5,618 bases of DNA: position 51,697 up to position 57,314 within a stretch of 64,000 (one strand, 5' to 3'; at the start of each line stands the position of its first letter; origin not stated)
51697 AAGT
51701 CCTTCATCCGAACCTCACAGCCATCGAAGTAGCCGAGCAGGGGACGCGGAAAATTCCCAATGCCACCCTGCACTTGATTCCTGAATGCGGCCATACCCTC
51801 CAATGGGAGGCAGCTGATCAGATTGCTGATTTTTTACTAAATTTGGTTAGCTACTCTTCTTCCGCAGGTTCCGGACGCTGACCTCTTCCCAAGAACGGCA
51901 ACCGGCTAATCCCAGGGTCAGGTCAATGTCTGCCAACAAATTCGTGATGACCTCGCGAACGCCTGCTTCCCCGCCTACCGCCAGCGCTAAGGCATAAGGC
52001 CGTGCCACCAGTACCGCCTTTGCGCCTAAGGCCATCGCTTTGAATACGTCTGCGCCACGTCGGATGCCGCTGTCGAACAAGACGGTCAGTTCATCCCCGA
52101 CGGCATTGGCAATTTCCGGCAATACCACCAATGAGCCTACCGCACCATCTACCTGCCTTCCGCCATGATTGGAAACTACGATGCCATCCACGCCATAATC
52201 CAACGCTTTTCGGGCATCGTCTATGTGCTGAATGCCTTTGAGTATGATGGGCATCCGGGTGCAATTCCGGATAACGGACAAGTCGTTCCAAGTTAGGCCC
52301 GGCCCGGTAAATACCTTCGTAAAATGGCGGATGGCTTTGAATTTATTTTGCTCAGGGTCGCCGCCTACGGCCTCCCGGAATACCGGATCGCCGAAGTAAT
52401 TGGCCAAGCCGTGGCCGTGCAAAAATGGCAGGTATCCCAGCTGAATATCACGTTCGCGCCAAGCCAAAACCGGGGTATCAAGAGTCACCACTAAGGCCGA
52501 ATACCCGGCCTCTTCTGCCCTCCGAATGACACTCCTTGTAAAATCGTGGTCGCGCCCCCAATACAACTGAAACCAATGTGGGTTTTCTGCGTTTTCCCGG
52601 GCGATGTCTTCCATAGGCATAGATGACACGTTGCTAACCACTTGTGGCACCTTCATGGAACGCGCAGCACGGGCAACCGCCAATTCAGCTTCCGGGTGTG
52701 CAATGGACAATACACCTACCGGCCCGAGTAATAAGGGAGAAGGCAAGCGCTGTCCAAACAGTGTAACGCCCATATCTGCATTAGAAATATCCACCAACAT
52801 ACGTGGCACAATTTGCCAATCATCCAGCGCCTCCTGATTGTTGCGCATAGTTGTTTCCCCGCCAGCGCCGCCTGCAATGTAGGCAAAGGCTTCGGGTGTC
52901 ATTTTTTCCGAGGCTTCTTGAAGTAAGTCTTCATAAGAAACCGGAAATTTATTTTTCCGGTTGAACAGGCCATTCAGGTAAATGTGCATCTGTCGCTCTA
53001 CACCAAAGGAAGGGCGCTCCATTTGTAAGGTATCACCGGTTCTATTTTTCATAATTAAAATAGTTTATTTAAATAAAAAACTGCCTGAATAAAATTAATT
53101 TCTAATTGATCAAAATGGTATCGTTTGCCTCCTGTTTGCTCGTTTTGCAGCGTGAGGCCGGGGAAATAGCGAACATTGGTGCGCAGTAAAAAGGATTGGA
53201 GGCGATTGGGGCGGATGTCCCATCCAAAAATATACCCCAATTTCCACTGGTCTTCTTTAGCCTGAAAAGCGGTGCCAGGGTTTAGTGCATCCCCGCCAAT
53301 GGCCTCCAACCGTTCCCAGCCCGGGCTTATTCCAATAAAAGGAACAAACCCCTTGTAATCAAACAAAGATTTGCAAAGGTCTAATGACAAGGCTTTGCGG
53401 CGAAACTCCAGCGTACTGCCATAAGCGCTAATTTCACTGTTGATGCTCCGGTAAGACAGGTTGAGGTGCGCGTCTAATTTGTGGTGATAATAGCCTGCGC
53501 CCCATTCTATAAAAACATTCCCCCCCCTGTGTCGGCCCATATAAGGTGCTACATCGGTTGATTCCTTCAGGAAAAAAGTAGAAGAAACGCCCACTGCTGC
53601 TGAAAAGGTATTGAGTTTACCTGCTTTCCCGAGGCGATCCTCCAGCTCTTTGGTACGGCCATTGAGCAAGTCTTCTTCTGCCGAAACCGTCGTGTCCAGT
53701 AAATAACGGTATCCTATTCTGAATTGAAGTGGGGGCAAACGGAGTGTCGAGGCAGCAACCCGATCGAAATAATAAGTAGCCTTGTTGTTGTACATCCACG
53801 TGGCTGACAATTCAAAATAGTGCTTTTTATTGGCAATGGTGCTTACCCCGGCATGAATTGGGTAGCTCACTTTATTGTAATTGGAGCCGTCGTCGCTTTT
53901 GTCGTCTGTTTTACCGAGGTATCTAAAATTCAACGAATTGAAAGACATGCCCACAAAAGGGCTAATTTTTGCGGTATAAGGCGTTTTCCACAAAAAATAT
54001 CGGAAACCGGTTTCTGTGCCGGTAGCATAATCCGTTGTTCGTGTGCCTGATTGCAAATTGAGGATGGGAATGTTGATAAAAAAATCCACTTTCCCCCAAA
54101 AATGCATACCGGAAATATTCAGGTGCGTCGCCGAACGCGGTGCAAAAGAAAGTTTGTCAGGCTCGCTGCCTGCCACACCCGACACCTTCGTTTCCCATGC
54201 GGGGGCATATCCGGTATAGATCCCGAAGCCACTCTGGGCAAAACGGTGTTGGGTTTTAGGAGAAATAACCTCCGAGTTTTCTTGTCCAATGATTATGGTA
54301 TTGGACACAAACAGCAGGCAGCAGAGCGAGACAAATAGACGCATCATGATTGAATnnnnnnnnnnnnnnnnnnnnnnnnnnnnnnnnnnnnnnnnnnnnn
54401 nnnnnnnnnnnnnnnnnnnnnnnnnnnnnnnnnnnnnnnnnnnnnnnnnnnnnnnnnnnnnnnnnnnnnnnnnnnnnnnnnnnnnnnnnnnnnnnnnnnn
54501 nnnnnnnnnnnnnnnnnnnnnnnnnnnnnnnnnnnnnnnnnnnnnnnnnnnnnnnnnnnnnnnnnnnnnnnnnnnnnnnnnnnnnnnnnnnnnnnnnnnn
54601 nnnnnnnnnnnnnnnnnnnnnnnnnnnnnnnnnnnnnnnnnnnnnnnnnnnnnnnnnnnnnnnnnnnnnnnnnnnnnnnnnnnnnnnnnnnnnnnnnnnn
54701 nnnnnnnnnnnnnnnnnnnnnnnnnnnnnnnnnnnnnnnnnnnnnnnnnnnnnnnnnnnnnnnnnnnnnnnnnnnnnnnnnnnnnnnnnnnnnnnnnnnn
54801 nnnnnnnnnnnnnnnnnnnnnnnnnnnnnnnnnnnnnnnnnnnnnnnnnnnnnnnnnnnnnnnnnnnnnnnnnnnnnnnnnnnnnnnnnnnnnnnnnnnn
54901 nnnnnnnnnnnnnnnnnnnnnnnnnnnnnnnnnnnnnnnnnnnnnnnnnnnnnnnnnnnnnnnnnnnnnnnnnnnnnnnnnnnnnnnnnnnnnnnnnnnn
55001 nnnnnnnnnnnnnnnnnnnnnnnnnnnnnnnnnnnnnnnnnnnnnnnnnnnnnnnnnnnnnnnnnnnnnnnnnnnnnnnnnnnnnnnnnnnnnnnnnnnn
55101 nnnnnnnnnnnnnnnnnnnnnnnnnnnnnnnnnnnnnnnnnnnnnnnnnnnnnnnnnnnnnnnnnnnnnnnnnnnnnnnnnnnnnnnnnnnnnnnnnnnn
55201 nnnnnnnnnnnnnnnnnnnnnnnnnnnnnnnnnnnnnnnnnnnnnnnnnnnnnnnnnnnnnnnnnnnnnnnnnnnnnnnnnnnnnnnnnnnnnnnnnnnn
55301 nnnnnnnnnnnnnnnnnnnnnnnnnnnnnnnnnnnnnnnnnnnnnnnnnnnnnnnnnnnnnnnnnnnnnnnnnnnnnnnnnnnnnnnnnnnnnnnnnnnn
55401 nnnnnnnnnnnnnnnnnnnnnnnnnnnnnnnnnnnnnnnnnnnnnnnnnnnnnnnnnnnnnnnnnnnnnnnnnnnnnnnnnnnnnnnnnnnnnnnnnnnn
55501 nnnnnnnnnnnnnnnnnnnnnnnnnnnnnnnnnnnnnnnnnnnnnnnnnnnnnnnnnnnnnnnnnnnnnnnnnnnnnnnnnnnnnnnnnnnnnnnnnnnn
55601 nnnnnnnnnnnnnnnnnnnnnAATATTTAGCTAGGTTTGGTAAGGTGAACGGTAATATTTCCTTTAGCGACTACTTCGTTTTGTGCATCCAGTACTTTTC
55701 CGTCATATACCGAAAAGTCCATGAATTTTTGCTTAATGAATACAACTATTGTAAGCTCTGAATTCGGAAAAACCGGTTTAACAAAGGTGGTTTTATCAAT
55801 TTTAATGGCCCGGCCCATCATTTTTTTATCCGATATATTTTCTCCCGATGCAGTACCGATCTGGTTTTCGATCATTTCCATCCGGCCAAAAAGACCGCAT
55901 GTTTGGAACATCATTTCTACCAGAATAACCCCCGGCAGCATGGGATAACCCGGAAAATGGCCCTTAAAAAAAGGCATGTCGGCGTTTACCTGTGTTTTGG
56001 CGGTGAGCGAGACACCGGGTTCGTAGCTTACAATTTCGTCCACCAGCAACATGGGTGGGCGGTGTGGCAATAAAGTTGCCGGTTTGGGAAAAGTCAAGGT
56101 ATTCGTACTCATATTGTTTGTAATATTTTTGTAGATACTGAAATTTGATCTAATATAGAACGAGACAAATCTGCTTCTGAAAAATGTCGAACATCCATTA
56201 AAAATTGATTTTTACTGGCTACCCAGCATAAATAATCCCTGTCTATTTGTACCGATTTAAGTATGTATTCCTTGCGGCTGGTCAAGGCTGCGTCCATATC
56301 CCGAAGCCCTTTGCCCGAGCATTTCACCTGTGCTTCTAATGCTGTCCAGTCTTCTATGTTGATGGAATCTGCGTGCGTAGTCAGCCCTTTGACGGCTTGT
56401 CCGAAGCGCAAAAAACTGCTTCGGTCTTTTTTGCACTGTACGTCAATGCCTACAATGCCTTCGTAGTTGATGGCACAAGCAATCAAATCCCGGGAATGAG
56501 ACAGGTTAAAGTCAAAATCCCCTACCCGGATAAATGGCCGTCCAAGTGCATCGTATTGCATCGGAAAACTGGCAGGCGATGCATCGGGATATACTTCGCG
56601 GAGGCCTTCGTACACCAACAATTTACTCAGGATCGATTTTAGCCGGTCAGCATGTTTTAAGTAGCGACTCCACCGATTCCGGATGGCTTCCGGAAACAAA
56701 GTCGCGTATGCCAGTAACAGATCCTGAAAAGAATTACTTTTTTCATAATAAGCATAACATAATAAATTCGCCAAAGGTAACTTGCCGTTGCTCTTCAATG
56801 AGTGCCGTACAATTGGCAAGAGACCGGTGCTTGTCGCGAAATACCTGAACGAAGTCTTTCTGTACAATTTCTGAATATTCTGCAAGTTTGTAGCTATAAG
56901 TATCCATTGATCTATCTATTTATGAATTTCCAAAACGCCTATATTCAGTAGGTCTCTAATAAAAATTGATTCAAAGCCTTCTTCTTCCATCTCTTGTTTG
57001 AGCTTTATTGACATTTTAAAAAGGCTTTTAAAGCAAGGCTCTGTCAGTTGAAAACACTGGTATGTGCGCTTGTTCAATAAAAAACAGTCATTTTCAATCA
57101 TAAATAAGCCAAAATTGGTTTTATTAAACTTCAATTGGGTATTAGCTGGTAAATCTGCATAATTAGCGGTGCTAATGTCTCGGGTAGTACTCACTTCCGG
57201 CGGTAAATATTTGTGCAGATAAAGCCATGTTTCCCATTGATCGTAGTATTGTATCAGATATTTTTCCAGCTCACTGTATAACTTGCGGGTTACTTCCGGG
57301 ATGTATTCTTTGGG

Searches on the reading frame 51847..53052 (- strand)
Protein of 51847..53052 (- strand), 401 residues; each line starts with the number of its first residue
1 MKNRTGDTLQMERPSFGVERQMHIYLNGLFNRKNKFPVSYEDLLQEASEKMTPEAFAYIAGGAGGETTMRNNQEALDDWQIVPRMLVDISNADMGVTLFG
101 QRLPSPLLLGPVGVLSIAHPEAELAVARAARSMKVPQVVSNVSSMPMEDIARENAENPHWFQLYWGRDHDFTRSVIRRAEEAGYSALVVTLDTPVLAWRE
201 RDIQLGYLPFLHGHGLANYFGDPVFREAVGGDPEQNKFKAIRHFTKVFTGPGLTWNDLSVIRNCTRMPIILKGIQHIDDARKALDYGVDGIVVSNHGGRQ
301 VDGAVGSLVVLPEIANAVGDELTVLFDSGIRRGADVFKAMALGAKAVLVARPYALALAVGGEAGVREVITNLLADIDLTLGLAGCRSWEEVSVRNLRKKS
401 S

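Call 6: search_protein_families(library=pfam, proteins=[window:51847-53052:-], max_evalue=0.01)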
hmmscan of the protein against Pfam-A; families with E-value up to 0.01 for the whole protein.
window:51847-53052:- (401 aa): 5 families
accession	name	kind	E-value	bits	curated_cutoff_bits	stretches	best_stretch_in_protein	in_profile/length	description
PF01070.24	FMN_dh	-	9.6e-126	420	24.9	1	47-396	1-348/350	FMN-dependent dehydrogenase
PF05690.20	ThiG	-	7.3e-06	25.9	23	0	321-354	175-208/247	Thiazole biosynthesis protein ThiG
PF03060.21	NMO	-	0.001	19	28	1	269-353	138-225/331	Nitronate monooxygenase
PF01645.23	Glu_synthase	-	0.0018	18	20.4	1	315-356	269-310/369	Conserved region in glutamate synthase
PF00478.31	IMPDH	-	0.01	15.3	25.6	0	319-352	205-238/345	IMP dehydrogenase / GMP reductase domain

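Call 75: search_protein_families(library=ncbifam, proteins=[window:51847-53052:-], max_evalue=0.00001)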
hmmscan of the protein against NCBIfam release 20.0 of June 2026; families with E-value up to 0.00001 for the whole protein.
window:51847-53052:- (401 aa): 6 families
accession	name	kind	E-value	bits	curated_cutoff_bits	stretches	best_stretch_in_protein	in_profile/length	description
NF008398.0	PRK11197.1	subfamily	4.2e-80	269.4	376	2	250-398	229-377/381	L-lactate dehydrogenase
NF033901.1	L_lactate_LldD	exception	4.2e-72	243.3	550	2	250-396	229-375/377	FMN-dependent L-lactate dehydrogenase LldD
TIGR02708.1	L_lactate_ox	equivalog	3.9e-68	230.1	645.5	1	42-398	18-360/367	L-lactate oxidase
TIGR03966.1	actino_HemFlav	equivalog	8.8e-68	228.8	470.85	2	244-391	225-372/385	pre-mycofactocin synthase MftD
TIGR02151.1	IPP_isom_2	equivalog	7.3e-10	38.3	281.3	1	318-392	256-330/338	type 2 isopentenyl-diphosphate Delta-isomerase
NF003302.0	PRK04302.1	subfamily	1.2e-06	28.4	132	0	314-352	166-204/223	triose-phosphate isomerase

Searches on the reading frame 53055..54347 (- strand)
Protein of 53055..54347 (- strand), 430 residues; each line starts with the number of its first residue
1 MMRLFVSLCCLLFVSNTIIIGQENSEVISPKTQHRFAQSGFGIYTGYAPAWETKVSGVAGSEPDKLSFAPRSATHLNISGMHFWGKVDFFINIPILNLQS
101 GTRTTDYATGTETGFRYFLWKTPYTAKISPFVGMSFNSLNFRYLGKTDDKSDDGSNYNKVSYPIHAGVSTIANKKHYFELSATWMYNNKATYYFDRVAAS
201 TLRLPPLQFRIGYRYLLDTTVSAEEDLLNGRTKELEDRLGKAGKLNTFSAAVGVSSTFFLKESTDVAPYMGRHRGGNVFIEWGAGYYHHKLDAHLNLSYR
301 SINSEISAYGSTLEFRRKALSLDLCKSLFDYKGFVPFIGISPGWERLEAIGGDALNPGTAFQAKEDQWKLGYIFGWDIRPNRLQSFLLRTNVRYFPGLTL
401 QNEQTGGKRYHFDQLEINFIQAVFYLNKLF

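Call 6: search_protein_families(library=pfam, proteins=[window:53055-54347:-], max_evalue=0.01)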
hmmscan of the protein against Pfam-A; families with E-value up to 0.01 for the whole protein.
window:53055-54347:- (430 aa): 0 families

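Call 7: search_protein_families(library=ncbifam, proteins=[window:53055-54347:-], max_evalue=1)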
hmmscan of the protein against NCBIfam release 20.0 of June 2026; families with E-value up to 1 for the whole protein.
window:53055-54347:- (430 aa): 2 families
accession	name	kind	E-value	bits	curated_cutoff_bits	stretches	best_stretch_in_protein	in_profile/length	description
NF052316.1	T9SS_PorG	equivalog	0.007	16.1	130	1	65-207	37-178/209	type IX secretion system protein PorG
NF000340.1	fusB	exception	0.16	11.8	375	1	124-180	112-168/213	FusB family fusidic acid resistance EF-G-binding protein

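Call 21: search_solved_structures(query=window:53055-54347:-, max_evalue=1)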
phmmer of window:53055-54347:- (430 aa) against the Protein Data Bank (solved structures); distinct sequences matched with E-value up to 1: 3.
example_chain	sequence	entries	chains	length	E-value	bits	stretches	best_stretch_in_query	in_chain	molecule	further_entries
9ghc_V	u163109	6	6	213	0.9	11.4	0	123-180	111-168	Far1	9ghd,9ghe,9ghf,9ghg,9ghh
4e4b_A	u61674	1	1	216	0.92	11.3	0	123-180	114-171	Far1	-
4adn_A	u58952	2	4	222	0.96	11.3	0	123-180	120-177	FAR1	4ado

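Call 36: search_protein_families(library=pfam, proteins=[window:53055-54347:-], max_evalue=1)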
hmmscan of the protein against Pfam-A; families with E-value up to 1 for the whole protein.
window:53055-54347:- (430 aa): 1 family
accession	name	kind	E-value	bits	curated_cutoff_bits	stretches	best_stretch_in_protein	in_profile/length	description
PF13505.12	OMP_b-brl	-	0.017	15.7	28.7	1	176-270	20-105/175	Outer membrane protein beta-barrel domain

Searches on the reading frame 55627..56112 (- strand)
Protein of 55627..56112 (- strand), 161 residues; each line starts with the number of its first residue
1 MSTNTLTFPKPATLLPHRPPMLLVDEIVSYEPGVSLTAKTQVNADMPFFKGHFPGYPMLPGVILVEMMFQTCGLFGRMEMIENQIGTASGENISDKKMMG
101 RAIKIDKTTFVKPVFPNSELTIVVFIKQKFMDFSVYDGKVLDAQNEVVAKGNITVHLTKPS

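Call 6: search_protein_families(library=pfam, proteins=[window:55627-56112:-], max_evalue=0.01)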
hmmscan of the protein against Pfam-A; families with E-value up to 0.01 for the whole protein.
window:55627-56112:- (161 aa): 2 families
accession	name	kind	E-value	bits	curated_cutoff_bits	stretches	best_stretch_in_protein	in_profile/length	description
PF07977.19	FabA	-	5.9e-20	71.7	23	1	15-142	1-129/138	FabA-like domain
PF22818.2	ApeI-like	-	0.0063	17.2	28.5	0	41-67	21-47/119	ApeI dehydratase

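Call 7: search_protein_families(library=ncbifam, proteins=[window:55627-56112:-], max_evalue=1)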
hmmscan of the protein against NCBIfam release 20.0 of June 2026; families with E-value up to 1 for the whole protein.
window:55627-56112:- (161 aa): 6 families
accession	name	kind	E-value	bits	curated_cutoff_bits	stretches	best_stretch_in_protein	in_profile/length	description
NF000582.1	PRK00006.1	equivalog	2.6e-25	89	113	1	13-155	7-135/137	3-hydroxyacyl-ACP dehydratase FabZ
TIGR01750.1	fabZ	equivalog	2e-24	86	155.15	1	13-155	8-139/141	3-hydroxyacyl-ACP dehydratase FabZ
NF009667.0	PRK13188.1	equivalog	1.2e-21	77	465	1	12-159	327-461/464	bifunctional UDP-3-O-[3-hydroxymyristoyl] N-acetylglucosamine deacetylase/3-hydroxyacyl-ACP dehydratase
NF058663.1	cispen_cyc_AmcE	equivalog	4.1e-11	43.1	140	1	5-72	3-70/153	cispentacin biosynthesis cyclizing decarboxylase AmcE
NF003509.0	PRK05174.1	equivalog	1.6e-08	34.6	124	1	9-82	23-101/172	bifunctional 3-hydroxydecanoyl-ACP dehydratase/trans-2-decenoyl-ACP isomerase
TIGR01749.1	fabA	equivalog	3.7e-07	30.2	238.15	1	15-78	26-94/169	3-hydroxyacyl-[acyl-carrier-protein] dehydratase FabA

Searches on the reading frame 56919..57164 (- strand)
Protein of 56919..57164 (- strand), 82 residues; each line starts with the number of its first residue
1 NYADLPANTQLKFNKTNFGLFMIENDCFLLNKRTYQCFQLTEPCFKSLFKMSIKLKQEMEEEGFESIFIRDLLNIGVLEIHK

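Call 53: search_solved_structures(query=A6, max_evalue=10, show_alignments=2)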
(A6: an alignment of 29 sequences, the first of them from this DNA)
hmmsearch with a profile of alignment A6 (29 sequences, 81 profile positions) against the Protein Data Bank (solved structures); distinct sequences matched with E-value up to 10: 0.

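Call 54: search_protein_families(library=pfam, alignment_id=A6, max_evalue=1)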
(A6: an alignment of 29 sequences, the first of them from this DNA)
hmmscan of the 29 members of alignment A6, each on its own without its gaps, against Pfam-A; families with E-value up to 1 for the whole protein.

A. member 1, seq(82 aa): 0 families

B. families by the number of members that match (of 29 scanned): 18 families
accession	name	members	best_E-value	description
PF24556.1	SH3_Myosin-XVIIIa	1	0.01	Unconventional myosin-XVIIIa SH3 domain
PF06419.17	COG6_N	1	0.014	Conserved oligomeric complex COG6, N-terminal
PF20831.2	Reov_VP3_MTase1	1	0.029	Reovirus VP3 protein, Methyltransferase domain 1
PF19064.5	DUF5760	1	0.029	Family of unknown function (DUF5760)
PF06823.17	DUF1236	1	0.05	Protein of unknown function (DUF1236)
PF10763.15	DUF2584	1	0.07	Protein of unknown function (DUF2584)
PF01132.26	EFP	1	0.076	Elongation factor P (EF-P) OB domain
PF21775.3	PutA_1st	1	0.077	PutA, RHH domain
PF24406.1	nSTAND_NTPase4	1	0.082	Novel STAND NTPase 4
PF03748.19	FliL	1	0.091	Flagellar basal body-associated protein FliL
PF20466.3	MmeI_TRD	1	0.12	MmeI, target recognition domain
PF25026.1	Asd-4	1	0.15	Asd-4-like domain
PF22438.2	FlgA_HD-like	1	0.17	Flagellar protein FlgA, HotDog domain-like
PF21461.3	HL_N-beta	1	0.18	Hyaluronate lyase, N-terminal beta-sheet domain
PF13076.11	Fur_reg_FbpA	1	0.22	Fur-regulated basic protein A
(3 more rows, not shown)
